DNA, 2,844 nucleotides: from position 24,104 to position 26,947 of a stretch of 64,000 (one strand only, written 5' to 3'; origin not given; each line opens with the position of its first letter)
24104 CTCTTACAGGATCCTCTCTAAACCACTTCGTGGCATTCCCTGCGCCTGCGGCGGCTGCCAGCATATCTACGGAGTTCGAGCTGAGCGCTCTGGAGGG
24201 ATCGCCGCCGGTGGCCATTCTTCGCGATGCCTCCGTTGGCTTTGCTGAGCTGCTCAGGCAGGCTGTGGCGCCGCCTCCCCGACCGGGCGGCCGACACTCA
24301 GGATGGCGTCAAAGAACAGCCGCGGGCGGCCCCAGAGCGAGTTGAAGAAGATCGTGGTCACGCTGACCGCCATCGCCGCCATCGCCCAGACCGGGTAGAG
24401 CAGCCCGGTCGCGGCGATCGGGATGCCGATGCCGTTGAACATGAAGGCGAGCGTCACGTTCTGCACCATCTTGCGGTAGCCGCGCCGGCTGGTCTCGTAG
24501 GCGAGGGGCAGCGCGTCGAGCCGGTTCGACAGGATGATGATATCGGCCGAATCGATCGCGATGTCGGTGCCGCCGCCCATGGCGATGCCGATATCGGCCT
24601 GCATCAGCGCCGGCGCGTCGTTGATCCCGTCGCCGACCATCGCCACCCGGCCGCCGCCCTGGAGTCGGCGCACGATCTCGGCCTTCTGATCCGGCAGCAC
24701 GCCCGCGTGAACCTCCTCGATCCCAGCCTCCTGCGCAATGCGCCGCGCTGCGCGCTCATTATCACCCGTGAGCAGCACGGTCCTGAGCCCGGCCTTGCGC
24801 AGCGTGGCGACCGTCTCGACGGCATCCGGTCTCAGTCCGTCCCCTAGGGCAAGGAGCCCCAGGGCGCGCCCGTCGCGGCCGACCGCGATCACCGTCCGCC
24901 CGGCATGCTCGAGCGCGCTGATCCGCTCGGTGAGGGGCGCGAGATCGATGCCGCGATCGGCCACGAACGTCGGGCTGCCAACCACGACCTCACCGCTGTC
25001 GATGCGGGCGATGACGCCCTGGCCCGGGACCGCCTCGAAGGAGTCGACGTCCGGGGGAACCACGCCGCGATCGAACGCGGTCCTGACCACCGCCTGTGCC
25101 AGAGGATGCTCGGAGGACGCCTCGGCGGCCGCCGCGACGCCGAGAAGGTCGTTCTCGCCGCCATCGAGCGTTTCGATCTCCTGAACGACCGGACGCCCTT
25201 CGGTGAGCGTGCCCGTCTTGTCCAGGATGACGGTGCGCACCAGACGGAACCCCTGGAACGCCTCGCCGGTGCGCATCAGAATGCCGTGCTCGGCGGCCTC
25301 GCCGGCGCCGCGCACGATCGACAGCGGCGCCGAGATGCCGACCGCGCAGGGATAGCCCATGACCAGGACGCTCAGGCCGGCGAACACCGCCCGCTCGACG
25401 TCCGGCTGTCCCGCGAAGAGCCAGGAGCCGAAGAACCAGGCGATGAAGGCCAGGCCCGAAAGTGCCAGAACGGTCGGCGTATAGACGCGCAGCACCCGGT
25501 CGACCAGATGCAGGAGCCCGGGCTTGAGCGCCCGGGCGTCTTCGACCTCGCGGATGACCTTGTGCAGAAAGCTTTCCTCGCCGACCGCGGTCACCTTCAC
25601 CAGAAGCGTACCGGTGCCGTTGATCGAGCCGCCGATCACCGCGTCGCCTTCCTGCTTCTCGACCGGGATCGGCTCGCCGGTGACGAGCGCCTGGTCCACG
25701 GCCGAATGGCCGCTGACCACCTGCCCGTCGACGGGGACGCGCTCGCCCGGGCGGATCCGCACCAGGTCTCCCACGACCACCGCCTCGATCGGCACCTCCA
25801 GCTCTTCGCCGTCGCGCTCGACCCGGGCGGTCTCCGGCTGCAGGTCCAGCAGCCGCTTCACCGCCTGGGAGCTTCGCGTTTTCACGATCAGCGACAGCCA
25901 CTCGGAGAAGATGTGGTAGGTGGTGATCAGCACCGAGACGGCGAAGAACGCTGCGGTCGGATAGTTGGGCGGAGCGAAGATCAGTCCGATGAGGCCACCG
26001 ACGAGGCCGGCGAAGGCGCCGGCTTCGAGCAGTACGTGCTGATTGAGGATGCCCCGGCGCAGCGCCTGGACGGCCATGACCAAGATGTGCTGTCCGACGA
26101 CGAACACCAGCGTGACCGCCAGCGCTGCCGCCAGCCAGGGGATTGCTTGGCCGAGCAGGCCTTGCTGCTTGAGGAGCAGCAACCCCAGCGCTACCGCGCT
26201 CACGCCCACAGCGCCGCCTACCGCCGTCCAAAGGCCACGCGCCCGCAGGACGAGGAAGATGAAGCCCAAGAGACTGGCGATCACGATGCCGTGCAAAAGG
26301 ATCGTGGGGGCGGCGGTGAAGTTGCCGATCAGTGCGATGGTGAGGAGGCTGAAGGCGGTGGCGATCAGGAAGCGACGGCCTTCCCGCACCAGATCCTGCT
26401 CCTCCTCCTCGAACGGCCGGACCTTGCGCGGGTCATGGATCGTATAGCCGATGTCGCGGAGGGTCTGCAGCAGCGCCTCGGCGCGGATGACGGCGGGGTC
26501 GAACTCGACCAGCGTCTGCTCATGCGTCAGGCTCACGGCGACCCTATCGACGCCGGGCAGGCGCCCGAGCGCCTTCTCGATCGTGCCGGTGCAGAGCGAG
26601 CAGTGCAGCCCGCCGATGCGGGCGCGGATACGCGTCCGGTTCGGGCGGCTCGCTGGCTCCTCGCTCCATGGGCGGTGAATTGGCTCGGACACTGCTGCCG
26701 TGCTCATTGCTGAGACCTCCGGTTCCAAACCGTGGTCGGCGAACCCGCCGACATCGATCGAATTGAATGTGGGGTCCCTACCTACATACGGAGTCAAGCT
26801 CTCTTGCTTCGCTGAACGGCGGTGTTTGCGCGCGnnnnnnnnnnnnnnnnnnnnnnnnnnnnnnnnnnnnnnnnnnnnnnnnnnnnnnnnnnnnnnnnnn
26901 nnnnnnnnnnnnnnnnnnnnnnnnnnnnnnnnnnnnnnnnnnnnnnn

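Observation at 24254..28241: Hg/Pb-type MerR operon driving an HMA protein, a CcdA-like membrane protein and a P1B-ATPase with a YPC motif instead of CPC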

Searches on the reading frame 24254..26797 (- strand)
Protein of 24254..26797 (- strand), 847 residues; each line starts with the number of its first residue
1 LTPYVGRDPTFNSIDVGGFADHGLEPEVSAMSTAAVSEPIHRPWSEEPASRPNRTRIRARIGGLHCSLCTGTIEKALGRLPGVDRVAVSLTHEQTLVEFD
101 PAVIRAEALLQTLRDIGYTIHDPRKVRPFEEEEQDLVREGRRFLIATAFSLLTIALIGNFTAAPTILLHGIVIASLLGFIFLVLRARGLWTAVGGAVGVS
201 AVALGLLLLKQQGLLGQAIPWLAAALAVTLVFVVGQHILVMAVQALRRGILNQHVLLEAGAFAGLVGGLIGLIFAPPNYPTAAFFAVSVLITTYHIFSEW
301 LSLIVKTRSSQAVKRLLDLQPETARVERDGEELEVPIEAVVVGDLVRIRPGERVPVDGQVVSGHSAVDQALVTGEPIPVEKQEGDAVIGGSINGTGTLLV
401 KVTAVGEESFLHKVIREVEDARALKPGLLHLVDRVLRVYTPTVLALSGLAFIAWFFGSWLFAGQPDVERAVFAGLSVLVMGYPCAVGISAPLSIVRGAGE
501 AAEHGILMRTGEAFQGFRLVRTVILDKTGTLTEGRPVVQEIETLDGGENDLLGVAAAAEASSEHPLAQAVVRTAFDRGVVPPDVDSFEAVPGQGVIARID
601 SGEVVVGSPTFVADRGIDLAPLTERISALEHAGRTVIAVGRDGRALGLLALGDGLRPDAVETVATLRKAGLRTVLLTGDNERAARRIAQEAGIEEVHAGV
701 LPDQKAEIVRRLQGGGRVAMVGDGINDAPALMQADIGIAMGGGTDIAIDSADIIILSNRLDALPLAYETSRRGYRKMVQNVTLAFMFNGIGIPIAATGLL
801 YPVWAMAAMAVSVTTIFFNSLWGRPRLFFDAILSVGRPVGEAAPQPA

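Call 3: search_protein_families(library=pfam, proteins=[window:24254-26797:-])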
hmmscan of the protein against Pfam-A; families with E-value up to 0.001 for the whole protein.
window:24254-26797:- (847 aa): 5 families
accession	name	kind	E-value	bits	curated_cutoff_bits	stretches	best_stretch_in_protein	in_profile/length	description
PF00122.25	E1-E2_ATPase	-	2.4e-54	184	28.1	1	319-504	2-181/181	E1-E2 ATPase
PF00702.32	Hydrolase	-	1.7e-37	130.1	26.4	1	520-735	1-191/191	haloacid dehalogenase-like hydrolase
PF00403.32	HMA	-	3.2e-12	47.1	24.8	1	60-119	3-62/62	Heavy-metal-associated domain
PF08282.18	Hydrolase_3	-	1.6e-06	28.5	20.9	1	717-762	205-250/255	haloacid dehalogenase-like hydrolase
PF12710.13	HAD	-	2e-05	25.5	27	1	655-731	86-188/189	haloacid dehalogenase-like hydrolase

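Call 4: search_protein_families(library=ncbifam, proteins=[window:24254-26797:-])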
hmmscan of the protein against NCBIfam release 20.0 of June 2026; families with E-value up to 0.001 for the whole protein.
window:24254-26797:- (847 aa): 33 families (the best 25 are shown)
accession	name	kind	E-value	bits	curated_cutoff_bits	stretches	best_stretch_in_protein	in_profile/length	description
TIGR01525.1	ATPase-IB_hvy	subfamily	6.3e-171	570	346.25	1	227-821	8-558/560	heavy metal translocating P-type ATPase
NF007952.0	PRK10671.1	equivalog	4.9e-142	474.9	1316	1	192-819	194-827/838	copper-exporting P-type ATPase CopA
TIGR01511.1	ATPase-IB1_Cu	subfamily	3.4e-136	455.3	397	1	279-821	37-539/542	copper-translocating P-type ATPase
NF008262.1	PRK11033.1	equivalog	1.9e-124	416.7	1005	2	296-798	206-702/731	zinc/cadmium/mercury/lead-transporting ATPase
TIGR01512.1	ATPase-IB2_Cd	subfamily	2.6e-120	402.5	313.5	2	287-610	20-305/494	cadmium family heavy metal-translocating P-type ATPase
NF033775.1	P_type_ZntA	exception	3.7e-111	372.7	1240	2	294-814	209-722/732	Zn(II)/Cd(II)/Pb(II) translocating P-type ATPase ZntA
TIGR01494.1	ATPase_P-type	subfamily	3.1e-82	276.5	62.3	1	292-811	3-476/478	HAD-IC family P-type ATPase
TIGR01647.1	ATPase-IIIA_H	equivalog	2.4e-53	181.4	615.5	2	300-694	70-482/755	plasma-membrane proton-efflux P-type ATPase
TIGR01497.1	kdpB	equivalog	2.5e-50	171.3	527.9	1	296-756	78-549/675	potassium-transporting ATPase subunit KdpB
NF010609.0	PRK14010.1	equivalog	6.6e-46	156.8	1323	1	283-757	64-545/673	K(+)-transporting ATPase subunit B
TIGR01517.1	ATPase-IIB_Ca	equivalog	4.3e-36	124.5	507.05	2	324-539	158-379/882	calcium-translocating P-type ATPase, PMCA-type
TIGR01524.1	ATPase-IIIB_Mg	equivalog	1.7e-32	112.2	610.75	2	696-782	582-669/867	magnesium-translocating P-type ATPase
NF011702.0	PRK15122.1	subfamily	1.1e-30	106.4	975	2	696-763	621-689/907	magnesium-translocating P-type ATPase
TIGR01116.1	ATPase-IIA1_Ca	equivalog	5.7e-30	104.1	703.4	2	646-780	458-608/799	calcium-translocating P-type ATPase, SERCA-type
TIGR01522.1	ATPase-IIA2_Ca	equivalog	1.4e-28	99.2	798.3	2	697-770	568-643/854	calcium-transporting P-type ATPase, PMR1-type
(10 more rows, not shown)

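Call 9: find_homologous_proteins(query=window:24254-26797:-, max_evalue=1e-50)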
Query window:24254-26797:- (847 aa): 5634 proteins with E <= 1e-50 among 8000 candidates; the best 120 are listed.
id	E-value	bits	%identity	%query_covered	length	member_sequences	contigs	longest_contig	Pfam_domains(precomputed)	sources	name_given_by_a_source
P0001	0.0e+0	1621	92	96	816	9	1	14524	PF00403.33,PF00702.33,PF08282.19,PF00122.26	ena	-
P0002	0.0e+0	1587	89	96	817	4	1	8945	PF00403.33,PF00702.33,PF08282.19,PF00122.26,PF12710.14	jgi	jgi:heavy metal translocating P-type ATPase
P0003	0.0e+0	1490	83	96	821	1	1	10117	PF00403.33,PF00702.33,PF08282.19,PF00122.26,PF12710.14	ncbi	-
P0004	0.0e+0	1488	84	96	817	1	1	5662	PF00403.33,PF00702.33,PF08282.19,PF00122.26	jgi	jgi:heavy metal translocating P-type ATPase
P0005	0.0e+0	1471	83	96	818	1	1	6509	PF00403.33,PF00702.33,PF08282.19,PF00122.26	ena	-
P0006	0.0e+0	1448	81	96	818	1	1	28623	PF00403.33,PF00702.33,PF08282.19,PF00122.26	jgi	jgi:Cu+-exporting ATPase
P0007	0.0e+0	1442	83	94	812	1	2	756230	PF00403.33,PF00702.33,PF08282.19,PF00122.26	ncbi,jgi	ncbi:MAG: heavy metal translocating P-type ATPase [Rhizobiaceae bacterium]|jgi:heavy metal transloca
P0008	0.0e+0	1437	81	96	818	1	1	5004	PF00403.33,PF00702.33,PF08282.19,PF00122.26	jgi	jgi:Cu+-exporting ATPase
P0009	0.0e+0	1428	81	96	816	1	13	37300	PF00403.33,PF00702.33,PF08282.19,PF00122.26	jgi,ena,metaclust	metaclust:\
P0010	0.0e+0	1419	80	96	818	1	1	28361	PF00403.33,PF00702.33,PF08282.19,PF00122.26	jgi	jgi:Cu+-exporting ATPase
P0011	0.0e+0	1407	79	96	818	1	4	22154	PF00403.33,PF00702.33,PF08282.19,PF00122.26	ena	-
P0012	0.0e+0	1395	79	96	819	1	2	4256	PF00403.33,PF00702.33,PF08282.19,PF00122.26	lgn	-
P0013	0.0e+0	1379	78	96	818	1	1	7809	PF00403.33,PF00702.33,PF08282.19,PF00122.26,PF12710.14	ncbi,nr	ncbi:MAG: cation-translocating P-type ATPase [Pseudomonadota bacterium]|nr:cation-translocating P-ty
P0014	0.0e+0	1363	76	95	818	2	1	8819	PF00403.33,PF00702.33,PF08282.19,PF00122.26,PF12710.14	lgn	-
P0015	0.0e+0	1363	77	96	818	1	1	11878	PF00403.33,PF00702.33,PF08282.19,PF00122.26,PF12710.14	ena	-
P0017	0.0e+0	1358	79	94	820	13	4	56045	PF00403.33,PF00702.33,PF08282.19,PF00122.26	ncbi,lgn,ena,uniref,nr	ncbi:heavy metal translocating P-type ATPase [Klebsiella pneumoniae]|uniref:heavy metal translocatin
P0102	0.0e+0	1300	74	96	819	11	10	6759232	PF00403.33,PF00702.33,PF08282.19,PF00122.26,PF12710.14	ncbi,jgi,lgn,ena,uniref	ncbi:cation-translocating P-type ATPase [Delftia tsuruhatensis]|jgi:heavy metal translocating P-type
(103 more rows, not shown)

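Call 23: find_encoding_contigs(protein=P0102, flank=8000, max_places=4)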
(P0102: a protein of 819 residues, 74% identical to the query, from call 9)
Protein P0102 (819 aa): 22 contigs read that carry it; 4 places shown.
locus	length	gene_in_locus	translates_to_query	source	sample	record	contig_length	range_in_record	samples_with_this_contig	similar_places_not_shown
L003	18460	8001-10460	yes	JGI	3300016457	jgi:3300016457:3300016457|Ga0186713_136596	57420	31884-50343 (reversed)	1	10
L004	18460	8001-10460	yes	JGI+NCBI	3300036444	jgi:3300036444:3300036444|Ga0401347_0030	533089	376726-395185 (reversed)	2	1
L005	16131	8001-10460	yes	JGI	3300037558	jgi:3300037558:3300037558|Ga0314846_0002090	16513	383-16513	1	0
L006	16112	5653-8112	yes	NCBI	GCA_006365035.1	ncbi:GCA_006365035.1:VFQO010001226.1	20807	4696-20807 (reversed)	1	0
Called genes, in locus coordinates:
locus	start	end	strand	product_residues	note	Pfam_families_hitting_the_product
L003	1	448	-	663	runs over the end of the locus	PF02534:T4SS-DNA_transf, PF10412:TrwB_AAD_bind, PF12696:TraG-D_C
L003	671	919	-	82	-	-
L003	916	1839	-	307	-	PF00126:HTH_1, PF03466:LysR_substrate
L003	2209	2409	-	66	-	-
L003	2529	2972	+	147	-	PF00376:MerR, PF13411:MerR_1, PF09278:MerR-DNA-bind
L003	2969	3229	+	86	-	-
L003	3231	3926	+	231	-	PF02683:DsbD_TM, PF13386:DsbD_2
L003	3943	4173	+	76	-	-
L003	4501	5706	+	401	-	PF12704:MacB_PCD, PF02687:FtsX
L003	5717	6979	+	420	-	PF02687:FtsX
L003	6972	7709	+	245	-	PF02463:SMC_N (faint), PF13555:AAA_29 (faint), PF00005:ABC_tran, PF13304:AAA_21 (faint)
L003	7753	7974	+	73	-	PF00403:HMA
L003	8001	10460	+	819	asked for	PF00403:HMA, PF00122:E1-E2_ATPase, PF00702:Hydrolase, PF12710:HAD (weak), PF08282:Hydrolase_3 (weak)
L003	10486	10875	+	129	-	PF12680:SnoaL_2 (weak)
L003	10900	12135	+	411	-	PF00083:Sugar_tr, PF07690:MFS_1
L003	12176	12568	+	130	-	-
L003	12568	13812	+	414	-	PF07690:MFS_1, PF13347:MFS_2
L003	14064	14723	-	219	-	PF12324:HTH_15, PF03243:MerB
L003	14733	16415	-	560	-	PF00403:HMA, PF07992:Pyr_redox_2, PF12831:FAD_oxidored (weak), PF13738:Pyr_redox_3, PF00070:Pyr_redox, PF02852:Pyr_redox_dim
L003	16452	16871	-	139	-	PF03203:MerC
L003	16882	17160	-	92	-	PF00403:HMA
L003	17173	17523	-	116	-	PF02411:MerT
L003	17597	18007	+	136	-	PF00376:MerR, PF13411:MerR_1, PF09278:MerR-DNA-bind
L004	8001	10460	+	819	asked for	PF00403:HMA, PF00122:E1-E2_ATPase, PF00702:Hydrolase, PF12710:HAD (weak), PF08282:Hydrolase_3 (weak)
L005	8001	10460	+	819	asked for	PF00403:HMA, PF00122:E1-E2_ATPase, PF00702:Hydrolase, PF12710:HAD (weak), PF08282:Hydrolase_3 (weak)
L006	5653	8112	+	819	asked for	PF00403:HMA, PF00122:E1-E2_ATPase, PF00702:Hydrolase, PF12710:HAD (weak), PF08282:Hydrolase_3 (weak)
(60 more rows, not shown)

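Call 24: find_encoding_contigs(protein=P0017, flank=8000, max_places=3)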
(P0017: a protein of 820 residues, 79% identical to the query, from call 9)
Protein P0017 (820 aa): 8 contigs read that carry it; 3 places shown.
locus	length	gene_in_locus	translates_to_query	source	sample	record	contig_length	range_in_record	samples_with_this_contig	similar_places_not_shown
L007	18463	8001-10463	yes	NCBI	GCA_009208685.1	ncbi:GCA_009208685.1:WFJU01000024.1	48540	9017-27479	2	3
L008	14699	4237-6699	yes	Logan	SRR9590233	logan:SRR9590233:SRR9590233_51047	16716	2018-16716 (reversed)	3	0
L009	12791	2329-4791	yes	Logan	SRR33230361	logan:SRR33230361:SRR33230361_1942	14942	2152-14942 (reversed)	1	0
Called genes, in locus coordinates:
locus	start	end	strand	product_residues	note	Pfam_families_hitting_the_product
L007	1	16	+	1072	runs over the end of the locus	PF08751:TrwC, PF02562:PhoH (faint), PF13604:AAA_30, PF22232:TraI_hel_assoc_N, PF18335:SH3_13 (faint), PF01443:Viral_helicase1 (weak), PF13538:UvrD_C_2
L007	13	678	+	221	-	PF20457:DUF6710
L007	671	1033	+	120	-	PF28119:TnpC_reg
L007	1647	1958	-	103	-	-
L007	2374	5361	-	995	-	PF13700:DUF4158, PF01526:DDE_Tnp_Tn3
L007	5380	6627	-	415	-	PF00589:Phage_integrase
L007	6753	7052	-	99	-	PF00403:HMA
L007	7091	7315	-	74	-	PF00403:HMA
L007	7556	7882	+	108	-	-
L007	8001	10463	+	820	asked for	PF00403:HMA, PF00122:E1-E2_ATPase, PF00702:Hydrolase, PF08282:Hydrolase_3 (weak)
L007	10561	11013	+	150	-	-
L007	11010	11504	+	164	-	-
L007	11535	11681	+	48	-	-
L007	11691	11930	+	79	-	PF09335:VTT_dom (weak)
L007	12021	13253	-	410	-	PF00083:Sugar_tr, PF07690:MFS_1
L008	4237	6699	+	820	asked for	PF00403:HMA, PF00122:E1-E2_ATPase, PF00702:Hydrolase, PF08282:Hydrolase_3 (weak)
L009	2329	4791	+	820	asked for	PF00403:HMA, PF00122:E1-E2_ATPase, PF00702:Hydrolase, PF08282:Hydrolase_3 (weak)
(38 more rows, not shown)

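Call 30: find_related_loci(query=window:24254-26707:-, collection=genome_contigs, flank=10000)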
Query window:24254-26707:- (817 aa) in genome_contigs; peptide patterns used: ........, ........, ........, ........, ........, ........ (x = any residue, [..] = any of these).
599 stretches matched a pattern (row limit reached: there are more); 331 encode a relative of the query (tblastn E <= 1e-3); the best 80 are kept; 80 distinct loci.
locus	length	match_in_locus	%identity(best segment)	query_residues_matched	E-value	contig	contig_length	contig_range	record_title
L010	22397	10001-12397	78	14-812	0e+0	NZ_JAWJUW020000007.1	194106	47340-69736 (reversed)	Halovibrio sp. HP20-59 plasmid unnamed1, whole genome shotgun sequence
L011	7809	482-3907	78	1-817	0e+0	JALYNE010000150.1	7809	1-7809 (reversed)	MAG: Pseudomonadota bacterium isolate ATA bin29 SD1493_NODE_2051_length_7809_cov_3.289378, whole genome shotgun sequence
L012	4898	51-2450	76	12-810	0e+0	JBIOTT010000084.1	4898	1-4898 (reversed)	MAG: Gemmatimonadales bacterium isolate MAG153 k127_173194, whole genome shotgun sequence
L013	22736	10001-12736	73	1-809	0e+0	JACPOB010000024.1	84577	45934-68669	MAG: Rhodospirillales bacterium isolate NC_groundwater_590_Pr5_B-0.1um_66_106 alan_book_18_scaffold_73640, whole genome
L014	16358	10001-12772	75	1-809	0e+0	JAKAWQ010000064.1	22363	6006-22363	MAG: Proteobacteria bacterium isolate YP4.bin76 NODE_3209_length_22363_cov_3.874843, whole genome shotgun sequence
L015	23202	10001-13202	76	1-817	0e+0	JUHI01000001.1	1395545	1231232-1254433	Rhizobium tropici strain PTD1 EX06DRAFT_scaffold00001.1_C, whole genome shotgun sequence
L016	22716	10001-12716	73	14-817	0e+0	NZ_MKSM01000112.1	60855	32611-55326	MAG: Nitrobacter sp. 62-23 SCNpilot_cont_300_bf_scaffold_651, whole genome shotgun sequence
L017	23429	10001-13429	75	1-809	0e+0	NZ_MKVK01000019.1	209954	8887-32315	MAG: Magnetospirillum sp. 64-120 scnpilot_p_inoc_scaffold_239, whole genome shotgun sequence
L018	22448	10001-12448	75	1-815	0e+0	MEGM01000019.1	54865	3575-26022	MAG: Rubrivivax sp. SCN 70-15 ABT20_C0019, whole genome shotgun sequence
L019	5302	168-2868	72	1-817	0e+0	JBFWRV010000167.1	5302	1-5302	MAG: Hyphomicrobiaceae bacterium isolate CA_2019_TPBF_214 NODE_59352_length_5302_cov_6.660290_TPBF, whole genome shotgun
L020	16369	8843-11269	73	1-808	0e+0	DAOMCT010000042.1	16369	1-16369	MAG TPA_asm: Thiobacillus sp. isolate AMR_MDS_5073 NODE_838_length_16369_cov_44.245556, whole genome shotgun sequence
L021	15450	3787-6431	74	1-806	0e+0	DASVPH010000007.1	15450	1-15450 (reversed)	MAG TPA_asm: Casimicrobiaceae bacterium isolate SMAG_U3174 k141_58078, whole genome shotgun sequence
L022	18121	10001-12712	74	1-817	0e+0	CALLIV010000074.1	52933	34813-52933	MAG TPA_asm: uncultured Rhodospirillales bacterium isolate SRR3901704_bin.7_CONCOCT_v1.1_MAG genome assembly, contig: ER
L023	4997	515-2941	72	1-809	0e+0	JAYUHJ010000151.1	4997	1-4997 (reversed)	MAG: Hyphomicrobiales bacterium isolate GFS_8374 GFS_8374_150, whole genome shotgun sequence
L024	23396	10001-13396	72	1-807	0e+0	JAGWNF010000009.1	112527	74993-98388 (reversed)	MAG: Alphaproteobacteria bacterium isolate REEB225 contig-150_184, whole genome shotgun sequence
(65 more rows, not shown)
